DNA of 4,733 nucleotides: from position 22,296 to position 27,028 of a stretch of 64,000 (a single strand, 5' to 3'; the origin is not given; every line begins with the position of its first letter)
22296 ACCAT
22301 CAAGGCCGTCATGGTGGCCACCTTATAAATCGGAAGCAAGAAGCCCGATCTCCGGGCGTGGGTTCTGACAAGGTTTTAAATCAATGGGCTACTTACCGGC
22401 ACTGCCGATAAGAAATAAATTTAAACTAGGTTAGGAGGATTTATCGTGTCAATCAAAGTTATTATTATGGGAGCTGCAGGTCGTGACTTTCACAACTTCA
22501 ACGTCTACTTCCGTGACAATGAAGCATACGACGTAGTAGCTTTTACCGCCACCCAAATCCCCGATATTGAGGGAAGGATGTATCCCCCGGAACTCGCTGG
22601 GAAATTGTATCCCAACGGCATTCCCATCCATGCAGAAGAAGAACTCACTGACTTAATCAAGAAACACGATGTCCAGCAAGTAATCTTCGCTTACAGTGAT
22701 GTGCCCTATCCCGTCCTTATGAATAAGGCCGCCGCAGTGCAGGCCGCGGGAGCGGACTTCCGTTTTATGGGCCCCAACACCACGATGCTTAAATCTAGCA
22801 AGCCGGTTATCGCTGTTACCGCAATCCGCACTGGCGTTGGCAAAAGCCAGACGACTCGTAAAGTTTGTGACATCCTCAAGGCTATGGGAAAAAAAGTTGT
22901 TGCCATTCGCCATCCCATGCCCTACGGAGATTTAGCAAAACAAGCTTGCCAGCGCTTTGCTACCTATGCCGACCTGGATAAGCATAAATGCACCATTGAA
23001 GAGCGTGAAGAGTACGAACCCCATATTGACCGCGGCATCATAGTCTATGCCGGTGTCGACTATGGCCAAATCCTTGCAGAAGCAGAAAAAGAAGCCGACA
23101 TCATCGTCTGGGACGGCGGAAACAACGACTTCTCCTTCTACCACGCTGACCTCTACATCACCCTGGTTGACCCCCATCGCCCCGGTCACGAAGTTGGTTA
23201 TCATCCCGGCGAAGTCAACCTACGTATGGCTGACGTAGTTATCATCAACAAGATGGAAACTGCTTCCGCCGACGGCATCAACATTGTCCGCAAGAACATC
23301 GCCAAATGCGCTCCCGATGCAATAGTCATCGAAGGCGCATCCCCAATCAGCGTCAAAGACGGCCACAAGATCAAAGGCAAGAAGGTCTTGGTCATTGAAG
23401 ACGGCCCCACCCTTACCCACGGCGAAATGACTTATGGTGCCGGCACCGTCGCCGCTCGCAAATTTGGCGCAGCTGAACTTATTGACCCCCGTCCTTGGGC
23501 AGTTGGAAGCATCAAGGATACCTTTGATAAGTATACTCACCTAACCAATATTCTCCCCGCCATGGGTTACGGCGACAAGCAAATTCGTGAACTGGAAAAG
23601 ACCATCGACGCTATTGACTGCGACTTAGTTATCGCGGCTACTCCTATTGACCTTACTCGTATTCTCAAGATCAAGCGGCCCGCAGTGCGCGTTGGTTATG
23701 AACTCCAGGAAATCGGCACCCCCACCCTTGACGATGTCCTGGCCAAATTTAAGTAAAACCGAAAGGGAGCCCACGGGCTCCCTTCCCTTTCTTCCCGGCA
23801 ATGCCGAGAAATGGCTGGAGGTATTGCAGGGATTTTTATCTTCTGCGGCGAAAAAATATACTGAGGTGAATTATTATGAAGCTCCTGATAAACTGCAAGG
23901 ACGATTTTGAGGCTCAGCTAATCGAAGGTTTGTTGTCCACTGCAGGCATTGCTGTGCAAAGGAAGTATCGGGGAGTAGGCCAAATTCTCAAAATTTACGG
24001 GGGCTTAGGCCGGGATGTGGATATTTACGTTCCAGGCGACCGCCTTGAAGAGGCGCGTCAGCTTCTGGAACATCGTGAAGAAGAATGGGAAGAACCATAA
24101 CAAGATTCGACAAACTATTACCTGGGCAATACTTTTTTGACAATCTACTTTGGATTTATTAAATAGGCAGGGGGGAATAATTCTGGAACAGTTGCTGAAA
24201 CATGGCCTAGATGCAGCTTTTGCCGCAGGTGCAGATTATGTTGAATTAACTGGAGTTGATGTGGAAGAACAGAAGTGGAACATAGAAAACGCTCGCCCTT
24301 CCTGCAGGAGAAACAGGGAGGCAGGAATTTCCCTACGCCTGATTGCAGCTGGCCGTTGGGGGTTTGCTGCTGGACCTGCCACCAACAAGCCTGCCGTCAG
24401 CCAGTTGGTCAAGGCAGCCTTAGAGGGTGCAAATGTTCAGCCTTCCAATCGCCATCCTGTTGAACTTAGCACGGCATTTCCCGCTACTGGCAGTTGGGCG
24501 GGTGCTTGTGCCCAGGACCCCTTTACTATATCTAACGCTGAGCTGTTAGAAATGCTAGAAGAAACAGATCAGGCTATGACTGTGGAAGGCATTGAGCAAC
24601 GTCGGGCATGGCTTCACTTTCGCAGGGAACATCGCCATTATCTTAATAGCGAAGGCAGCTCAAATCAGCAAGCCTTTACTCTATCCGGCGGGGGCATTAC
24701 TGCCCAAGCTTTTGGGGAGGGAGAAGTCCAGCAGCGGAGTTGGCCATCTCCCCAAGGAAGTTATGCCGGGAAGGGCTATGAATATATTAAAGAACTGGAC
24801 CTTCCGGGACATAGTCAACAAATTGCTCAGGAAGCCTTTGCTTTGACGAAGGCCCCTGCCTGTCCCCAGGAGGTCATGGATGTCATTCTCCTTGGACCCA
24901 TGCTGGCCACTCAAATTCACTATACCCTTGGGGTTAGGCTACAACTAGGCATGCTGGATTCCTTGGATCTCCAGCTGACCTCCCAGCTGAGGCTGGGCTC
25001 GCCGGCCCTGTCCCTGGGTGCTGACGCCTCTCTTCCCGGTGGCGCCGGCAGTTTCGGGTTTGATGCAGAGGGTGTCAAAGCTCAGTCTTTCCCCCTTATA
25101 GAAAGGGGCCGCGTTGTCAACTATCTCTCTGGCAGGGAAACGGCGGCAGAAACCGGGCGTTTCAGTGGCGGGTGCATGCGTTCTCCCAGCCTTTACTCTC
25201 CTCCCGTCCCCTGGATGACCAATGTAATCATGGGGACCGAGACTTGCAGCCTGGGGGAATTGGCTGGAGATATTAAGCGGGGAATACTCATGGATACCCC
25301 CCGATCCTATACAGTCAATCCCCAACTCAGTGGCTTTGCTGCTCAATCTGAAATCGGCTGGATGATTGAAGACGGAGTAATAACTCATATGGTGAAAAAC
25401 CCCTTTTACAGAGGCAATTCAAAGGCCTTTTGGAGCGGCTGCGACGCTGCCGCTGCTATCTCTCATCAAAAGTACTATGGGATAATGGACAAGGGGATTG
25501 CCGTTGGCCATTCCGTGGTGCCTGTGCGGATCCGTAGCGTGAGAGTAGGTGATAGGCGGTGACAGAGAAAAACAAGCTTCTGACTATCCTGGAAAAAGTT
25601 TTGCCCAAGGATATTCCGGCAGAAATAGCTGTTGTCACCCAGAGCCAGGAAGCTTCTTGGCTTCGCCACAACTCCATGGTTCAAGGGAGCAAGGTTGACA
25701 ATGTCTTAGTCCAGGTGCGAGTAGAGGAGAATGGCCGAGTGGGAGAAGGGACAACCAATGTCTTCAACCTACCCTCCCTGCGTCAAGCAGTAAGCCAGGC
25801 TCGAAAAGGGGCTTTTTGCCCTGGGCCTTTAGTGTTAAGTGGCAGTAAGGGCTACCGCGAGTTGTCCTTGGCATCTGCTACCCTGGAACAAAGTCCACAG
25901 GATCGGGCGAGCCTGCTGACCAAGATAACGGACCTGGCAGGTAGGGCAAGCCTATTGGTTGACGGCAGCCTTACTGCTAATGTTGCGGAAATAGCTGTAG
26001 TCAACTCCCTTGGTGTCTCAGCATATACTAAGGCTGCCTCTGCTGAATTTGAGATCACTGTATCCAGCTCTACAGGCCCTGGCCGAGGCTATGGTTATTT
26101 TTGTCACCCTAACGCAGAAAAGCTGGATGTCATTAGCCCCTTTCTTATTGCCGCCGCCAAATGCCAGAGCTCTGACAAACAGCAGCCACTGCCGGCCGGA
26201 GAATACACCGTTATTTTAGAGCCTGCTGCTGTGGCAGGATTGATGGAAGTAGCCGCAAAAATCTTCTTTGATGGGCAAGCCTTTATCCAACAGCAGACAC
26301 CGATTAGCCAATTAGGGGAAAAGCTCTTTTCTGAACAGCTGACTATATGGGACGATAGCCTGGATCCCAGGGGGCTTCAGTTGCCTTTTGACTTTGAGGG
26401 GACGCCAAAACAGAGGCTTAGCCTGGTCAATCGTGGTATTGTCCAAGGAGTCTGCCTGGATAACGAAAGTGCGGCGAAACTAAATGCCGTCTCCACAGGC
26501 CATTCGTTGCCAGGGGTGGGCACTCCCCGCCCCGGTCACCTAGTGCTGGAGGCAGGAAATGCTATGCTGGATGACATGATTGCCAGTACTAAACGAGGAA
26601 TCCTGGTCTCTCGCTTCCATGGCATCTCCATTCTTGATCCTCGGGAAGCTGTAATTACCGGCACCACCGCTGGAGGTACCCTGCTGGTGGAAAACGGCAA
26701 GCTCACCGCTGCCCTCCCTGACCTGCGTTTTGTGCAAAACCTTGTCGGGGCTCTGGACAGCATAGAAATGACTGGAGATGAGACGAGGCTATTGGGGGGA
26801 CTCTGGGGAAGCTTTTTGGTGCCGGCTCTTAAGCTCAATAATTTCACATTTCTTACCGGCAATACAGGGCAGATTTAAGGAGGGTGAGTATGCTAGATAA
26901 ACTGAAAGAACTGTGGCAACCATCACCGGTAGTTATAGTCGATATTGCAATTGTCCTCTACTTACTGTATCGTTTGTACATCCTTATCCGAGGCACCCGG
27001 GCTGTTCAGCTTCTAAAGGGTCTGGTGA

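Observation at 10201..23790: One cluster appears to couple ATP-conserving arginine breakdown to complete oxidative ornithine degradation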

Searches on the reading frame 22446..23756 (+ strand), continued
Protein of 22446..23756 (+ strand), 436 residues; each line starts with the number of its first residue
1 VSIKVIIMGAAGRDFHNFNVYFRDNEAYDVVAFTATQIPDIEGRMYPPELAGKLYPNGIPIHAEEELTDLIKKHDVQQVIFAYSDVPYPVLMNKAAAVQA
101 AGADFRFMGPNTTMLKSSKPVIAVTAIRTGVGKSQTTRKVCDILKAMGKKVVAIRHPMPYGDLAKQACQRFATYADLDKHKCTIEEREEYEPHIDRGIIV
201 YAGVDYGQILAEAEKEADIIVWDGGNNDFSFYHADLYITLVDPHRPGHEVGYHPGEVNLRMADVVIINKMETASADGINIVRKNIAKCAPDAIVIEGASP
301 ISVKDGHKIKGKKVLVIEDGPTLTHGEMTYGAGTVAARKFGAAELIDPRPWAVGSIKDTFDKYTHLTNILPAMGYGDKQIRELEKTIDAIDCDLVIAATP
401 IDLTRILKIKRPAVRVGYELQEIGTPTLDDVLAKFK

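Call 64: predict_structure(alignment_id=A2)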
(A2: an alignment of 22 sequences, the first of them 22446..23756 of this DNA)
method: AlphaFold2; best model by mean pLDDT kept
length: 436 residues; sequences in the alignment: 22
mean_pLDDT: 92.0   pTM: 0.90
mean pLDDT of the five models: 92.0, 90.4, 89.4, 88.7, 88.2
residues with pLDDT >= 90: 312; 70-90: 119; 50-70: 5; < 50: 0
segments of 3 or more residues with pLDDT < 50: none
pLDDT, mean of each block of 10 residues (from residue 1): 91 89 96 84 88 95 95 98 92 97 96 96 93 91 96 83 87 92 87 90 92 97 84 97 92 94 96 94 98 96 91 94 81 91 96 93 89 85 94 93 87 89 96 95
secondary structure, 60 per line:
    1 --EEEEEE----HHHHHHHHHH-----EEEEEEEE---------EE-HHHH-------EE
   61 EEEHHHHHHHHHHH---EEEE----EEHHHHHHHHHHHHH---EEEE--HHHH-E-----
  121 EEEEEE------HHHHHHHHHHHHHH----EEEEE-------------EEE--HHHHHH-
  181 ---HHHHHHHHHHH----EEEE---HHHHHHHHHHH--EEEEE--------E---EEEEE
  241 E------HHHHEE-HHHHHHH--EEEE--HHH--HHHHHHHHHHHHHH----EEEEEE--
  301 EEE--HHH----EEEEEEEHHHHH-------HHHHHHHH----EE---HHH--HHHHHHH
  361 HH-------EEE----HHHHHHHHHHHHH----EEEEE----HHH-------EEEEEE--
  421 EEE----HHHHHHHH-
elements in order: E3-8 H13-22 E28-35 H48-51 E59-63 H64-74 E78-81 H88-100 E104-107 H110-113 E121-126 H133-146 E151-155 E169-171 H174-179 H184-194 E199-202 H206-216 E219-223 E236-241 H248-251 H255-261 E264-267 H275-288 E293-298 E301-303 E313-319 H320-324 H332-339 H354-362 E370-372 H377-389 E394-398 E413-418 E421-423 H428-435

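Call 67: fold_search(model_id=the predicted structure, library=pdb)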
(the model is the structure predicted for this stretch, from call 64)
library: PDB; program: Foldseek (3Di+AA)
matches with E <= 10: 1304; with E <= 0.001: 11
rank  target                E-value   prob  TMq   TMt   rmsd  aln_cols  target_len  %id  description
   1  8oru_AAA              1.1e-17  1.00  0.47  0.45  15.8       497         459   16  cyclic 2,3-diphosphoglycerate synthetase from the hyperthermophilic archaeon Methanothermus fervidus bound to 2,3-di (released 2023-12-06)
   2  8ork                  1.0e-16  1.00  0.43  0.41  16.8       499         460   15  cyclic 2,3-diphosphoglycerate synthetase from the hyperthermophilic archaeon Methanothermus fervidus (released 2023-12-06)
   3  4lkv_B                8.8e-09  1.00  0.46  0.62   7.7       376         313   12  Determinants of lipid substrate and membrane binding for the tetraacyldisaccharide-1-phosphate 4 -kinase LpxK (released 2014-07-09)
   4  4itn                  6.8e-08  1.00  0.45  0.61   7.9       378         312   12  Crystal structure of "compact P-loop" LpxK from Aquifex aeolicus in complex with chloride at 2.2 angstrom resolution (released 2013-04-03)
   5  2hf8_A                1.7e-05  1.00  0.29  0.56   4.6       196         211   17  Crystal structure of HypB from Methanocaldococcus jannaschii in the triphosphate form, in complex with zinc (released 2006-07-04)
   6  8wwz                  2.3e-04  1.00  0.19  0.25  12.6       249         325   14  Crystal structure of Bacillus subtilis glyceraldehyde-3-phosphate dehydrogenase GapB (released 2024-10-02)
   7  2g0t_A                3.0e-04  0.98  0.20  0.25  16.8       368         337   10  Crystal structure of a putative nucleotide binding protein (tm0796) from Thermotoga maritima at 2.67 A resolution (released 2006-02-28)
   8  2g0t_B                3.2e-04  0.98  0.19  0.24  13.6       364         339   12  Crystal structure of a putative nucleotide binding protein (tm0796) from Thermotoga maritima at 2.67 A resolution (released 2006-02-28)
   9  2obn_B                4.9e-04  0.99  0.21  0.26  16.1       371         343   10  Crystal structure of a duf1611 family protein (ava_3511) from anabaena variabilis atcc 29413 at 2.30 A resolution (released 2007-01-16)
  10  5ld5_B                6.4e-04  1.00  0.19  0.23  11.6       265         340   17  Crystal structure of a bacterial dehydrogenase at 2.19 Angstroms resolution (released 2017-07-12)
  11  8hrt_D                8.4e-04  0.98  0.17  0.22  12.0       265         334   17  Crystal structure of glyceraldehyde-3-phosphate dehydrogenase from Corynebacterium glutamicum ATCC13032 (L36S/T37K/F10 (released 2023-12-06)
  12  5ld5_C                1.1e-03  0.98  0.17  0.21  11.9       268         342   16  Crystal structure of a bacterial dehydrogenase at 2.19 Angstroms resolution (released 2017-07-12)
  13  2obn_D                1.2e-03  0.90  0.18  0.22  14.7       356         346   10  Crystal structure of a duf1611 family protein (ava_3511) from anabaena variabilis atcc 29413 at 2.30 A resolution (released 2007-01-16)
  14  4dib_D                1.2e-03  0.98  0.17  0.23  12.5       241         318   16  The crystal structure of glyceraldehyde-3-phosphate dehydrogenase from Bacillus anthracis str. Sterne (released 2012-02-22)
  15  4v03_A                1.5e-03  1.00  0.24  0.40   7.7       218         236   19  MinD cell division protein, Aquifex aeolicus (released 2015-01-14)
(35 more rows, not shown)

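Call 71: find_encoding_contigs(protein=P0099, flank=8000, max_places=1)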
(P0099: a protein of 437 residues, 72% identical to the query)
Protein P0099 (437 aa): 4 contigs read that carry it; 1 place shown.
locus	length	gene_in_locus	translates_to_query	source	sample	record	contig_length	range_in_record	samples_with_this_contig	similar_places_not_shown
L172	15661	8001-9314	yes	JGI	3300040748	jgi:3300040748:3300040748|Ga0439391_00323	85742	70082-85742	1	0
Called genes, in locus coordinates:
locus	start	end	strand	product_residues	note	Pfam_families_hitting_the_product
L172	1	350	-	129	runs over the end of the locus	PF01850:PIN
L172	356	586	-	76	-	-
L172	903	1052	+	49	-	-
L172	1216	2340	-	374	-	PF08331:QueG_DUF1730, PF12838:Fer4_7 (faint), PF00037:Fer4 (weak), PF13484:Fer4_16, PF03130:HEAT_PBS (faint), PF13646:HEAT_2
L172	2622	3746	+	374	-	PF00155:Aminotran_1_2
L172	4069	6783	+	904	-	PF01590:GAF (faint), PF08447:PAS_3, PF13185:GAF_2, PF00512:HisKA, PF02518:HATPase_c, PF00072:Response_reg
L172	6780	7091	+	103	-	-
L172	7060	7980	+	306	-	PF02729:OTCace_N, PF00185:OTCace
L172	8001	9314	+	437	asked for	-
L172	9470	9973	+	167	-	PF02915:Rubrerythrin, PF21349:RUBY_RBDX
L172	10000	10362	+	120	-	PF21349:RUBY_RBDX, PF23458:DUF7130 (weak)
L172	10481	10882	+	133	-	PF04186:FxsA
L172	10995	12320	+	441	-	PF13173:AAA_14, PF13635:DUF4143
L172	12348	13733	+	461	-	PF01425:Amidase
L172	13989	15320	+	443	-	PF02667:SCFA_trans, PF03606:DcuC (weak)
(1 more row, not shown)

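Call 72: find_encoding_contigs(protein=P0112, flank=8000, max_places=1)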
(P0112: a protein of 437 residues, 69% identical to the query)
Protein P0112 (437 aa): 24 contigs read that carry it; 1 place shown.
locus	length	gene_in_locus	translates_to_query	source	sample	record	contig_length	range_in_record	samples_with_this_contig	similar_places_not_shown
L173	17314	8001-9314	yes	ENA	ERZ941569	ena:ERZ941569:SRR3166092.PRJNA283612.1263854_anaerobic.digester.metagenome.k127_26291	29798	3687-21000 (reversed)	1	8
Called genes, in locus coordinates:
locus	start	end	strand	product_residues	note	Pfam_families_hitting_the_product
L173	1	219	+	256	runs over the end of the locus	PF01144:CoA_trans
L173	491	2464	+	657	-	PF00202:Aminotran_3, PF00497:SBP_bac_3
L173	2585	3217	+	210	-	PF00571:CBS, PF01842:ACT (weak), PF22190:TTHA0829-like_ACT (weak)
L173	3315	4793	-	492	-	PF00672:HAMP, PF00512:HisKA, PF02518:HATPase_c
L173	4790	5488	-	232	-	PF00072:Response_reg, PF00486:Trans_reg_C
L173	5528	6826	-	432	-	PF13641:Glyco_tranf_2_3, PF00535:Glycos_transf_2, PF13632:Glyco_trans_2_3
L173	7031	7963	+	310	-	PF02729:OTCace_N, PF00185:OTCace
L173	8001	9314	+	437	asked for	-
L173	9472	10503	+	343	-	PF00155:Aminotran_1_2, PF01041:DegT_DnrJ_EryC1 (faint), PF01212:Beta_elim_lyase, PF01053:Cys_Met_Meta_PP (faint)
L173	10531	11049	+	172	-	-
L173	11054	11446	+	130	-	PF04186:FxsA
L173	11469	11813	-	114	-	PF08863:YolD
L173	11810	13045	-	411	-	PF00817:IMS, PF11799:IMS_C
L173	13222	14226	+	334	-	PF02729:OTCace_N, PF00185:OTCace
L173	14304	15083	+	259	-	PF06750:A24_N_bact, PF01478:Peptidase_A24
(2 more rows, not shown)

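Call 73: find_encoding_contigs(protein=P0117, flank=8000, max_places=1)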
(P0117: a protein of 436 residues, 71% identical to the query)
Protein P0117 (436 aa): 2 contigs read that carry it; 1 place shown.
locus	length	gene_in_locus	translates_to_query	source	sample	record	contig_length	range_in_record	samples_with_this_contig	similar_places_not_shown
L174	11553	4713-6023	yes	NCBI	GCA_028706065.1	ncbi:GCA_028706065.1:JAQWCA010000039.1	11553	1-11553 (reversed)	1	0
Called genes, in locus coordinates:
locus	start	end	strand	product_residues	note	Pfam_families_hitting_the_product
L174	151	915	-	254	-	PF00528:BPD_transp_1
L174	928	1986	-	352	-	PF13379:NMT1_2, PF09084:NMT1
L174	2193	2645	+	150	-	PF04284:DUF441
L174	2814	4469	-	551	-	PF04389:Peptidase_M28 (weak), PF01546:Peptidase_M20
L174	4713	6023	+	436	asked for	-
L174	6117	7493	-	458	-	PF01476:LysM, PF07501:G5, PF01551:Peptidase_M23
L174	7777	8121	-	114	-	PF00892:EamA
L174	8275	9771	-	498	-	PF01433:Peptidase_M1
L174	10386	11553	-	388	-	PF01134:GIDA (faint), PF21688:FAD-depend_C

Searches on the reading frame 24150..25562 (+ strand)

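Call 5: search_protein_families(library=ncbifam, proteins=[window:24150-25562:+])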
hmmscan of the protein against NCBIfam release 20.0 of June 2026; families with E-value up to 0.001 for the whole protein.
window:24150-25562:+ (470 aa): 2 families
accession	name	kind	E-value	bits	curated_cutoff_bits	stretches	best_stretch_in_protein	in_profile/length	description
NF040952.1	Arch_mtprotase_TldD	equivalog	4.2e-18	65.3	635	1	20-466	4-442/443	zinc metalloprotease TldD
NF008006.0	PRK10735.1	equivalog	3.4e-07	29.1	513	1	209-450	209-451/481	metalloprotease TldD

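Call 6: search_protein_families(library=pfam, proteins=[window:24150-25562:+])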
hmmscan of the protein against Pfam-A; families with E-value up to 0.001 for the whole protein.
window:24150-25562:+ (470 aa): 3 families
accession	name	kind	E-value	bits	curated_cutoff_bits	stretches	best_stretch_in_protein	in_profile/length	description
PF19289.4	PmbA_TldD_3rd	-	3.2e-26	92.3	22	1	281-436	44-198/220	PmbA/TldA metallopeptidase C-terminal domain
PF19290.4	PmbA_TldD_2nd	-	1.1e-06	29.5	20.9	1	123-229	2-101/109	PmbA/TldA metallopeptidase central domain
PF01523.21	PmbA_TldD_1st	-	2.8e-05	24.6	20.9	1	33-94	3-65/65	PmbA/TldA metallopeptidase domain 1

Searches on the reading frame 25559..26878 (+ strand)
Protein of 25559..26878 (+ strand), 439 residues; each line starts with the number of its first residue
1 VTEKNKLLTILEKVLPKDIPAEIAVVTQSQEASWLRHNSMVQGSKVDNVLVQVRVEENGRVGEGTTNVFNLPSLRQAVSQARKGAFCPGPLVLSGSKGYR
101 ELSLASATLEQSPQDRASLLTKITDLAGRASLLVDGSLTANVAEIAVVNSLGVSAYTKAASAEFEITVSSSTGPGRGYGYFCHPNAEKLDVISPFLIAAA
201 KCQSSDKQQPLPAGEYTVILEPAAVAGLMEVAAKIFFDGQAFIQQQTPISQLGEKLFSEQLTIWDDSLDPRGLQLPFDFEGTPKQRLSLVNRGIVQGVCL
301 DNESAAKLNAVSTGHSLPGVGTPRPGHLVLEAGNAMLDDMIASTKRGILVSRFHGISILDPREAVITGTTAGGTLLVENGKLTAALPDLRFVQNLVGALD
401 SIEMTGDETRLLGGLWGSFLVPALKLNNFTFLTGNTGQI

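Call 5: search_protein_families(library=ncbifam, proteins=[window:25559-26878:+])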
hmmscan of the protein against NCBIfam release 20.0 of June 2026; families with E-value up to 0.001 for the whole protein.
window:25559-26878:+ (439 aa): 3 families
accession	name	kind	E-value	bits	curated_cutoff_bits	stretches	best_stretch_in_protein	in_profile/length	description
NF008006.0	PRK10735.1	equivalog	1.1e-10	40.5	513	1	135-412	172-448/481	metalloprotease TldD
NF008268.0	PRK11040.1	equivalog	2.5e-09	36.4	438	1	202-425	226-442/446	metalloprotease PmbA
NF040952.1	Arch_mtprotase_TldD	equivalog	0.00013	20.8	635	1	205-355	205-361/443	zinc metalloprotease TldD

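Call 6: search_protein_families(library=pfam, proteins=[window:25559-26878:+])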
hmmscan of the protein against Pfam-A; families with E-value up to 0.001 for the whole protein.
window:25559-26878:+ (439 aa): 1 family
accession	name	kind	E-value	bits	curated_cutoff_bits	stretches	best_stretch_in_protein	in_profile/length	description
PF19289.4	PmbA_TldD_3rd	-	4.4e-44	150.7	22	1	214-431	2-218/220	PmbA/TldA metallopeptidase C-terminal domain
